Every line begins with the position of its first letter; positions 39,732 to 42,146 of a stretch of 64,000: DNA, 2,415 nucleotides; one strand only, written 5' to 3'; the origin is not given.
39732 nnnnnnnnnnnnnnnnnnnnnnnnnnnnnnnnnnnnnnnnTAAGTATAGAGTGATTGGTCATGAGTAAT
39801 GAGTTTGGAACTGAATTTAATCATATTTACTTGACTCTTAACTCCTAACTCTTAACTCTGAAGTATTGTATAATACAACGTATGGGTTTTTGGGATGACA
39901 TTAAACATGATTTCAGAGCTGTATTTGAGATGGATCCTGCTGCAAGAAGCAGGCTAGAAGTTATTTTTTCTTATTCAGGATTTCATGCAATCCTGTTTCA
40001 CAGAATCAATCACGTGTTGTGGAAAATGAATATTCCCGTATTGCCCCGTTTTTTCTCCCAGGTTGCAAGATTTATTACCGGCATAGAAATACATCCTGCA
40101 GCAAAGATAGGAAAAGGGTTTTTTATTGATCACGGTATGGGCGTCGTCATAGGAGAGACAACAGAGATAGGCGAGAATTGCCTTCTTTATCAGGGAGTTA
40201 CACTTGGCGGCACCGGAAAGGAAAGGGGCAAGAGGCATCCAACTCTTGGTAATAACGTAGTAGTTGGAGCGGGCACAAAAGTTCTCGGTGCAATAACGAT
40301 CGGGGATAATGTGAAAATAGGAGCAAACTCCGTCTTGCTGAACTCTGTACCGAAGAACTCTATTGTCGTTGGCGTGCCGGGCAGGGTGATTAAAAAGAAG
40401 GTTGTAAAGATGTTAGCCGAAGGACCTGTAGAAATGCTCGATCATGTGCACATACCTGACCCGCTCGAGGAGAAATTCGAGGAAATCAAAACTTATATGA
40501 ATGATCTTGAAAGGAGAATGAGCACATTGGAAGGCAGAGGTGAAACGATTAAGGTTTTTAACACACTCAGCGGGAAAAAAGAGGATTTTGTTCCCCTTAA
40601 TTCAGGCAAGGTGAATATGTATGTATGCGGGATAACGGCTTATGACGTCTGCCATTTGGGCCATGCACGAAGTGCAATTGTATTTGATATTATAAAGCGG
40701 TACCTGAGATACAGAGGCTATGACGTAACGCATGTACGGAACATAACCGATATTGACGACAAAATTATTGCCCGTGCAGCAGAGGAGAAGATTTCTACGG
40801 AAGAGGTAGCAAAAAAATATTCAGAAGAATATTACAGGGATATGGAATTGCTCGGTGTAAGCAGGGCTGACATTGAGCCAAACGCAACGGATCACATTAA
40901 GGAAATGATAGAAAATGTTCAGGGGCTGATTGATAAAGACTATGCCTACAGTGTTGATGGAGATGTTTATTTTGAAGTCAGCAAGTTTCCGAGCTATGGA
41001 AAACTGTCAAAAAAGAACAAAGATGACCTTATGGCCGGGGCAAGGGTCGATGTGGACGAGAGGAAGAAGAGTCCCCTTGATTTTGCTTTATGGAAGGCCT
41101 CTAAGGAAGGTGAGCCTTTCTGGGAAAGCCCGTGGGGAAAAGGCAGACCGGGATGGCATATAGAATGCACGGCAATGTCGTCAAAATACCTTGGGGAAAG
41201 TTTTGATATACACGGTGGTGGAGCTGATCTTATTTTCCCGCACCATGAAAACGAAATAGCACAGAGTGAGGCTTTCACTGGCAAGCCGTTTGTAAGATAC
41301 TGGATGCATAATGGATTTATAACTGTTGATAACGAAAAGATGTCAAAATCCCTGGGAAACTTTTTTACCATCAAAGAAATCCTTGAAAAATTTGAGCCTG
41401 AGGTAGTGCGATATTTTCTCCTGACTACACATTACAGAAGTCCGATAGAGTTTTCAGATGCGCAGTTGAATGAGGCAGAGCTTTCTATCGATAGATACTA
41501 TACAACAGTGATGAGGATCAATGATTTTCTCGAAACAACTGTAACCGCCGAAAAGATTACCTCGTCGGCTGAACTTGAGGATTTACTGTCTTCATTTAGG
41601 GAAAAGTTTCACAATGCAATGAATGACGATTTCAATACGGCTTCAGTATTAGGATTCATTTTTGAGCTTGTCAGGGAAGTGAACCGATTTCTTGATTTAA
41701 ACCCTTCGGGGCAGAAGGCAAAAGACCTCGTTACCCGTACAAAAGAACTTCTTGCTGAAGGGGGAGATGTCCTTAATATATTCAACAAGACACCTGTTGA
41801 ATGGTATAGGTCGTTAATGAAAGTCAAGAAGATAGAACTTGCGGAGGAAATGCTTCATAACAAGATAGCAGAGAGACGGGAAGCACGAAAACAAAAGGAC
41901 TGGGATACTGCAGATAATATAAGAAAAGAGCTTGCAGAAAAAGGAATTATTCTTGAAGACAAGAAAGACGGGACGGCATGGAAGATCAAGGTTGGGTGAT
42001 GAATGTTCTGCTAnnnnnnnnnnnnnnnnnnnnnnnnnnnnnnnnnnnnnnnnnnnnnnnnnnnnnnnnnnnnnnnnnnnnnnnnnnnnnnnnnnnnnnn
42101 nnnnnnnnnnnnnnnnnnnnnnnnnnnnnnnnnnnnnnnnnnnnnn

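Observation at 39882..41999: cysE and cysS form one uninterrupted 705-codon reading frame, with an internal SD-like site and in-frame ATG at the CysS boundary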

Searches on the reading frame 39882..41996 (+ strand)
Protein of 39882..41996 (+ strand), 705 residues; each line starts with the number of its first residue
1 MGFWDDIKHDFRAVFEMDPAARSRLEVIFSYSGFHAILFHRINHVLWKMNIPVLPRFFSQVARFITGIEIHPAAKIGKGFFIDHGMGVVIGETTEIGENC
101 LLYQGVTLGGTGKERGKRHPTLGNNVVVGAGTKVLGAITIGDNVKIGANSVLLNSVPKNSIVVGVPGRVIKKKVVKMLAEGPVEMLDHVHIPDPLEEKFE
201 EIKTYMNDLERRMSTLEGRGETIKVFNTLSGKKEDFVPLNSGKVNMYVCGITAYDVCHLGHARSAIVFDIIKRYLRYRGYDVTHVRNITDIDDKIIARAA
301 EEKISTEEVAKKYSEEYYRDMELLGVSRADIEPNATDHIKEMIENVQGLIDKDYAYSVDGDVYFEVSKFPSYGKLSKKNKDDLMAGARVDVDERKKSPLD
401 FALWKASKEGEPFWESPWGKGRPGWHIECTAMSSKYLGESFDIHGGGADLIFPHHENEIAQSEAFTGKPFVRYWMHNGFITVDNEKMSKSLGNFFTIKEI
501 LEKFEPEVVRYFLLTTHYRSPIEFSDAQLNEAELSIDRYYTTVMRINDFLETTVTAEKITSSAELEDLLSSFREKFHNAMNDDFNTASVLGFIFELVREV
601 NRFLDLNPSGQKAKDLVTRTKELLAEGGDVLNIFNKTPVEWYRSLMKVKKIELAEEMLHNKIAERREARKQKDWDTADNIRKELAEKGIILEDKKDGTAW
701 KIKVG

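Call 3: search_protein_families(library=pfam, proteins=[window:39882-41996:+], max_evalue=0.01)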
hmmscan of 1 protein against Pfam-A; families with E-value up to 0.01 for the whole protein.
window:39882-41996:+ (705 aa): 11 families
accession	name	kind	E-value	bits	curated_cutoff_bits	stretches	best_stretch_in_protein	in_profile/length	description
PF01406.26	tRNA-synt_1e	-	5.3e-141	469.7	27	1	236-532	2-299/301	tRNA synthetases class I (C) catalytic domain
PF09334.17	tRNA-synt_1g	-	1.6e-19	70.4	20.1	2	255-358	12-116/391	tRNA synthetases class I (M)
PF09190.17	DALR_2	-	1.7e-14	54.6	22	1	575-634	1-56/57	DALR domain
PF00132.30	Hexapep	-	9e-14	50.9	27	2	119-153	1-35/36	Bacterial transferase hexapeptide (six repeats)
PF00133.28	tRNA-synt_1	-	7.8e-10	38.5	22.7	1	441-524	329-413/414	tRNA synthetases class I (I, L, M and V)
PF01921.24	tRNA-synt_1f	-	2.2e-09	37.1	27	1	479-530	274-326/360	tRNA synthetases class I (K)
PF23493.1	CysS_C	-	8.3e-08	32.7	23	1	662-700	12-50/51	Cysteinyl-tRNA ligase anticodon binding domain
PF25084.1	LbH_EIF2B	-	0.00021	21.7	54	0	121-164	23-65/105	EIF2B subunit epsilon LbH domain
PF06426.19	SATase_N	-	0.0004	21.1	21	1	6-37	72-103/105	Serine acetyltransferase, N-terminal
PF14602.12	Hexapep_2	-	0.0035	17.5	27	0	122-152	4-32/34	Hexapeptide repeat of succinyl-transferase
PF24236.1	Tea_helical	-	0.0054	17.2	27.1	0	284-322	7-44/64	Telomere ends associated alpha-helical domain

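Call 4: search_protein_families(library=ncbifam, proteins=[window:39882-41996:+], max_evalue=0.001)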
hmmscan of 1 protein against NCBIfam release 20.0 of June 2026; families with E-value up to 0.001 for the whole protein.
window:39882-41996:+ (705 aa): 51 families (the best 25 are shown)
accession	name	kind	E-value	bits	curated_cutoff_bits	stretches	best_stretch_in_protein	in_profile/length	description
TIGR00435.1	cysS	equivalog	5.3e-176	586.2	340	1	223-701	1-464/466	cysteine--tRNA ligase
NF011108.0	PRK14536.1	equivalog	5.4e-122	408.1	780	1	223-701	3-488/490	cysteine--tRNA ligase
TIGR03447.1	mycothiol_MshC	equivalog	2.1e-88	296.9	485.1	1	211-553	6-355/411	cysteine--1-D-myo-inosityl 2-amino-2-deoxy-alpha-D-glucopyranoside ligase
NF011107.0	PRK14534.1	equivalog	3e-73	247.5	744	1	224-701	4-479/481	cysteine--tRNA ligase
TIGR01172.1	cysE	equivalog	5.9e-72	241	210.65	1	7-168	1-162/162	serine O-acetyltransferase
NF041874.1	EPS_EpsC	equivalog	1.3e-70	236.5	150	1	7-173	1-167/168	serine O-acetyltransferase EpsC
NF008349.0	PRK11132.1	equivalog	2.2e-46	158.2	397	1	8-175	82-249/273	serine O-acetyltransferase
TIGR04016.1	WcaB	equivalog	1.4e-22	79.9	194.65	1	44-169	21-142/146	colanic acid biosynthesis acetyltransferase WcaB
NF007564.0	PRK10191.1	equivalog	2.2e-22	79.3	196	1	44-169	37-158/162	colanic acid biosynthesis acetyltransferase WcaB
TIGR00398.1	metG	equivalog_domain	3.4e-22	78.8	336.35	2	475-625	316-473/530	methionine--tRNA ligase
NF001100.0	PRK00133.1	equivalog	2.5e-18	66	587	2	475-627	319-476/676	methionine--tRNA ligase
NF008900.0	PRK12267.1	equivalog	1.7e-17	63.2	598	2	475-659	288-478/648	methionine--tRNA ligase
NF008957.0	PRK12300.1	subfamily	4.5e-16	58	677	1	447-609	586-747/946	leucine--tRNA ligase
TIGR00395.1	leuS_arch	equivalog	3e-13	48.7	648.5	1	447-620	580-753/938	leucine--tRNA ligase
TIGR03570.1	NeuD_NnaD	subfamily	3.6e-13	49.6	160.8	1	68-168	112-202/202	NeuD/PglB/VioB family sugar acetyltransferase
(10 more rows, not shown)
